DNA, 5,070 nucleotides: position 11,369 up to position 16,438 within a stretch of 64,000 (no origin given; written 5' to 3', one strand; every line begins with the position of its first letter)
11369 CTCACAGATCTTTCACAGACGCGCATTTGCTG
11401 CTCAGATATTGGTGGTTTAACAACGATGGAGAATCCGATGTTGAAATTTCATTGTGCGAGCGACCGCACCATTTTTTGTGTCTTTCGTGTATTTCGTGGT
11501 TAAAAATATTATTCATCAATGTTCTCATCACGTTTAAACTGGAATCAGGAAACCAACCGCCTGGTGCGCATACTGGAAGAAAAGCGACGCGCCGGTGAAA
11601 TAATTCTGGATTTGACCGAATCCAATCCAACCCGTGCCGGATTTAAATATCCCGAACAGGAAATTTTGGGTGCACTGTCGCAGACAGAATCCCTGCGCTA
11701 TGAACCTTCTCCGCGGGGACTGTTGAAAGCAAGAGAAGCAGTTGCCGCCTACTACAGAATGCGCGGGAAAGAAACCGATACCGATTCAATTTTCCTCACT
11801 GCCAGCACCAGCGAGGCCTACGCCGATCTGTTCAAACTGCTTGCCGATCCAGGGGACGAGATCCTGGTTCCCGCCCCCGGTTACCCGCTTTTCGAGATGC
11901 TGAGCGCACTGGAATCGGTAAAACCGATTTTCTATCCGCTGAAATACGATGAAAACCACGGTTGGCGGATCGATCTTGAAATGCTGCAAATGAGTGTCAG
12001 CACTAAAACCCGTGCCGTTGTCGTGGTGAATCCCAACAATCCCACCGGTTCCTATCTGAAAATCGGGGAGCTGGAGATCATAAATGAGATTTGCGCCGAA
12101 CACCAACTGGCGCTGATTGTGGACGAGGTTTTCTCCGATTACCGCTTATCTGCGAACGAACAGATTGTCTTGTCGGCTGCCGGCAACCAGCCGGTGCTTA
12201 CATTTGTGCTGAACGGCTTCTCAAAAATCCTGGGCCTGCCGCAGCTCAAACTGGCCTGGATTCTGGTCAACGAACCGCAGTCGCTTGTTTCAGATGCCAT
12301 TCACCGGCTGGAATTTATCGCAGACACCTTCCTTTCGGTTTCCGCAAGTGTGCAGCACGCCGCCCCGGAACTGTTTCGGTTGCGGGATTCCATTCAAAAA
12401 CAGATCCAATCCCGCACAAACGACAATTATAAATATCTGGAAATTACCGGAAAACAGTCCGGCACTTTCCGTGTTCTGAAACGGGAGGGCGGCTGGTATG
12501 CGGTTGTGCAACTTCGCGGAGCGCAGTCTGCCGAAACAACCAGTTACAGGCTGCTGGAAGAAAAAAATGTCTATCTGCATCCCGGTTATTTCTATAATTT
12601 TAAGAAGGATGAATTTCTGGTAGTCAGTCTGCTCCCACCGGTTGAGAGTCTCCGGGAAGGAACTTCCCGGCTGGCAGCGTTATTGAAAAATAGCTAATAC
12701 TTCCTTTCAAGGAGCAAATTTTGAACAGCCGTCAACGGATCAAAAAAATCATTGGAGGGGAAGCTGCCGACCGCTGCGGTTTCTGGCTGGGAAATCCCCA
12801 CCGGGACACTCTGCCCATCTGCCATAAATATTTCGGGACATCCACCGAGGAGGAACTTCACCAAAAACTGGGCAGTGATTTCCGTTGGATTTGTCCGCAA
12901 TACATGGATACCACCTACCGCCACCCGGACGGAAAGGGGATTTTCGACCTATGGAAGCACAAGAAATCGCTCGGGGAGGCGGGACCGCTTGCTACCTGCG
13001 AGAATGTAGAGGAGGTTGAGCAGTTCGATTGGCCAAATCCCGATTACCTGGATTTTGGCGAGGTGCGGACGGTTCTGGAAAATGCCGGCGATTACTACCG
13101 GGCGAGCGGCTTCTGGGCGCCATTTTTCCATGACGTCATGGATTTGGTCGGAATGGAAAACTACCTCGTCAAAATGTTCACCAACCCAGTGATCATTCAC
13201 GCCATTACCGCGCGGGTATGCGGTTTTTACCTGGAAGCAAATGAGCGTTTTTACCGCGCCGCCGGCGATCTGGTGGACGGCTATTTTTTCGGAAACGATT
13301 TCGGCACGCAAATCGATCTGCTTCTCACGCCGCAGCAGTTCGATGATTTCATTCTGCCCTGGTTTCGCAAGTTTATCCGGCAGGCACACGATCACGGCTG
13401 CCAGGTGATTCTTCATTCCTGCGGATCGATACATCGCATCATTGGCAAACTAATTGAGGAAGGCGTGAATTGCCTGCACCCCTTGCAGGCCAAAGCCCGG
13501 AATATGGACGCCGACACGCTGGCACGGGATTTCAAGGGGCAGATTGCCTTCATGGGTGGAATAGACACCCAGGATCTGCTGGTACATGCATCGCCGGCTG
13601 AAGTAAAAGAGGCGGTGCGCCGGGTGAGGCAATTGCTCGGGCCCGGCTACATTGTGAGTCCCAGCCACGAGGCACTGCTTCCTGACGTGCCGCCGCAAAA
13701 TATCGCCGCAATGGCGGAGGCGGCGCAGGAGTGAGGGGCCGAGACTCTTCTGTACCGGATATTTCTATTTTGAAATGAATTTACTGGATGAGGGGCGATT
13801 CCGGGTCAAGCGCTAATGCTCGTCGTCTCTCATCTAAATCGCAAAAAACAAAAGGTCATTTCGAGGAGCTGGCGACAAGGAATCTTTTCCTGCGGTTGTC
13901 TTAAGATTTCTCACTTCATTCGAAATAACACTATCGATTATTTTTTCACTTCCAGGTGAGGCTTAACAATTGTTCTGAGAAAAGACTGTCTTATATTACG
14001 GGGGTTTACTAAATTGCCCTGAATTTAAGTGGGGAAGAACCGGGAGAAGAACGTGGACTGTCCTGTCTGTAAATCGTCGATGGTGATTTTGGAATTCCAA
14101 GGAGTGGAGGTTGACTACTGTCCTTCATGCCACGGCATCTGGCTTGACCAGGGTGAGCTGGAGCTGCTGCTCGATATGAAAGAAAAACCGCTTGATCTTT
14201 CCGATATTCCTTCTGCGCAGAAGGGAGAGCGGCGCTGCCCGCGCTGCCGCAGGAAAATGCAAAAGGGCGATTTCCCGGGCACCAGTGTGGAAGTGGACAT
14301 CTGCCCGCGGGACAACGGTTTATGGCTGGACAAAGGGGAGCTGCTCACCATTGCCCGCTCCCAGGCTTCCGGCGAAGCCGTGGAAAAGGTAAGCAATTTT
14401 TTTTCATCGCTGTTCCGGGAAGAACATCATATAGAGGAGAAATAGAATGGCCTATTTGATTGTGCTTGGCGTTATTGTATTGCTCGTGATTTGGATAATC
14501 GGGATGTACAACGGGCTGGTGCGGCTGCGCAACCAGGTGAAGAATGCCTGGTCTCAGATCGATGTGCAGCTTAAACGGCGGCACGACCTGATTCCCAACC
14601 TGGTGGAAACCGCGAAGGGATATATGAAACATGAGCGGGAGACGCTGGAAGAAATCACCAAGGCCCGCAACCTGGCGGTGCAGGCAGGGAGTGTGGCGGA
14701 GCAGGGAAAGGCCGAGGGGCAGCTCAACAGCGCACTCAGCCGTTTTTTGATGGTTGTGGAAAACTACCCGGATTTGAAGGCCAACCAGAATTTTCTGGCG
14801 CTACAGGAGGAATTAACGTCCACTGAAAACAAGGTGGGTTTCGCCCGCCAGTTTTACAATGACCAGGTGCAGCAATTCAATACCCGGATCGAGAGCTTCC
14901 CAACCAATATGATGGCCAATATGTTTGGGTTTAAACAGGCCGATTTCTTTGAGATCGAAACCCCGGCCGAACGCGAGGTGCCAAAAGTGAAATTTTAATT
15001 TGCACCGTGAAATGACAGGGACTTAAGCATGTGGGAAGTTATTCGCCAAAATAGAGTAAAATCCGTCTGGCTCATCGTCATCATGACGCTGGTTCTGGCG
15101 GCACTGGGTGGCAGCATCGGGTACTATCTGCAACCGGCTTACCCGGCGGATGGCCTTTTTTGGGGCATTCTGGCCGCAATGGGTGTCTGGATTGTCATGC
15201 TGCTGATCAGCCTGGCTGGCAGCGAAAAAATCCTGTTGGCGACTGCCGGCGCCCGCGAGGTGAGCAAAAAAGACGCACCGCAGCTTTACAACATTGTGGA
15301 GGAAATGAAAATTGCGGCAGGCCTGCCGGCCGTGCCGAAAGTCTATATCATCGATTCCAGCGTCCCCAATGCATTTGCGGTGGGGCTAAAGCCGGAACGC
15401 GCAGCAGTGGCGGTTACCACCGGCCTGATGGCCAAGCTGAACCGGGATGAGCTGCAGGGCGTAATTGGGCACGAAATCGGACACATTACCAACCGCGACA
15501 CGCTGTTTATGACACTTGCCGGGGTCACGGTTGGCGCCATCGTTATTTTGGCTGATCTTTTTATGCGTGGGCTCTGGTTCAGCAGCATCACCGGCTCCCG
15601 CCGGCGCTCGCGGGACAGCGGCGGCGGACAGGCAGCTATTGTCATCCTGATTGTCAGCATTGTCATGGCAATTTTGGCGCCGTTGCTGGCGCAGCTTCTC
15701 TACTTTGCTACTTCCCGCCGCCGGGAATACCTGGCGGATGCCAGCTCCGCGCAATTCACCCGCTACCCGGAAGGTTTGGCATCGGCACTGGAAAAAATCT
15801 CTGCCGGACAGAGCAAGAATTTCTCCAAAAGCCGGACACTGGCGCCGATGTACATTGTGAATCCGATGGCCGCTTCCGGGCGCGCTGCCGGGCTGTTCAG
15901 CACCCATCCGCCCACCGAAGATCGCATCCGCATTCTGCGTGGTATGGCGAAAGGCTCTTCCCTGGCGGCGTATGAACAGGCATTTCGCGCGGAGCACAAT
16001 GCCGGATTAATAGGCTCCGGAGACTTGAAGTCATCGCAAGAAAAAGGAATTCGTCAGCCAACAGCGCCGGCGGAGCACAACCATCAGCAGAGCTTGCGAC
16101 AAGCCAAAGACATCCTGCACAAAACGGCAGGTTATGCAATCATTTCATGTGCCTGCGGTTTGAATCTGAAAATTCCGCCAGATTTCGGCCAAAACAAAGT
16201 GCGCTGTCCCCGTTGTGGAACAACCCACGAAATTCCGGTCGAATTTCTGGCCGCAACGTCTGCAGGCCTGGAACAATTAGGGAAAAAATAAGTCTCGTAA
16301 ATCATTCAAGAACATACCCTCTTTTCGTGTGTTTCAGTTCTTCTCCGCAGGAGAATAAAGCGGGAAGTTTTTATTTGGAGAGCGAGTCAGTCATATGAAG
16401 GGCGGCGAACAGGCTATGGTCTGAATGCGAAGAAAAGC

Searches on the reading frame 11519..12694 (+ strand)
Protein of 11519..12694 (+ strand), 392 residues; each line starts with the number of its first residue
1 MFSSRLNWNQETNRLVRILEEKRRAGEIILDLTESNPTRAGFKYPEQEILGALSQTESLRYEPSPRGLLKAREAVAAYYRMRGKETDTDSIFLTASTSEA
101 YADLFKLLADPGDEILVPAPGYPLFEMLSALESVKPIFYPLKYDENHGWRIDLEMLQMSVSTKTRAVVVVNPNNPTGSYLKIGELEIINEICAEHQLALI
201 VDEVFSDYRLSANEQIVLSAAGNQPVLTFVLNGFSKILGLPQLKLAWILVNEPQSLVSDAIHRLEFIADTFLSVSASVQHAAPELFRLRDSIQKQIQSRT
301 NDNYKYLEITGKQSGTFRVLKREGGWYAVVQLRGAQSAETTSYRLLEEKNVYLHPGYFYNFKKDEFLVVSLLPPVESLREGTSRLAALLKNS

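Call 46: search_protein_families(library=pfam, proteins=[window:11519-12694:+], max_evalue=0.001)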
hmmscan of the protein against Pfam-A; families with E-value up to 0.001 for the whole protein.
window:11519-12694:+ (392 aa): 1 family
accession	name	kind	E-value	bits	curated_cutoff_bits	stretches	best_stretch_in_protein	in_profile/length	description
PF00155.27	Aminotran_1_2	-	2.3e-40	139.3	19.7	1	47-367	20-342/361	Aminotransferase class I and II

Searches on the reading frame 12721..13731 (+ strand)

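Call 46: search_protein_families(library=pfam, proteins=[window:12721-13731:+], max_evalue=0.001)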
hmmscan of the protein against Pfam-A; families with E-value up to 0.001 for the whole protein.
window:12721-13731:+ (337 aa): 1 family
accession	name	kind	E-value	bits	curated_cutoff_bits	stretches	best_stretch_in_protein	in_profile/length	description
PF01208.23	URO-D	-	4.4e-22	79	23.9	1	141-337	152-345/346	Uroporphyrinogen decarboxylase (URO-D)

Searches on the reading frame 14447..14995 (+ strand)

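Call 45: search_protein_families(library=pfam, proteins=[window:14447-14995:+], max_evalue=0.001)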
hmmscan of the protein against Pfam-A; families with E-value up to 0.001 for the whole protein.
window:14447-14995:+ (183 aa): 1 family
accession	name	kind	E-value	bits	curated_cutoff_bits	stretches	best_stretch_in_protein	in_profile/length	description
PF04011.17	LemA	-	2.4e-65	219.4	26.2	1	34-183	1-149/149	LemA family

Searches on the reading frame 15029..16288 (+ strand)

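Call 45: search_protein_families(library=pfam, proteins=[window:15029-16288:+], max_evalue=0.001)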
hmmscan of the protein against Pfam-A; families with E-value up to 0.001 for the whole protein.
window:15029-16288:+ (420 aa): 2 families
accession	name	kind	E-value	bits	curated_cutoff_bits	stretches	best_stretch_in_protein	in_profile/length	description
PF01435.24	Peptidase_M48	-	5.1e-35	121.4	20.3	1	82-306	3-185/186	Peptidase family M48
PF19134.6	DUF5817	-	0.00047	20.5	31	1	369-402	1-33/57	Domain of unknown function (DUF5817)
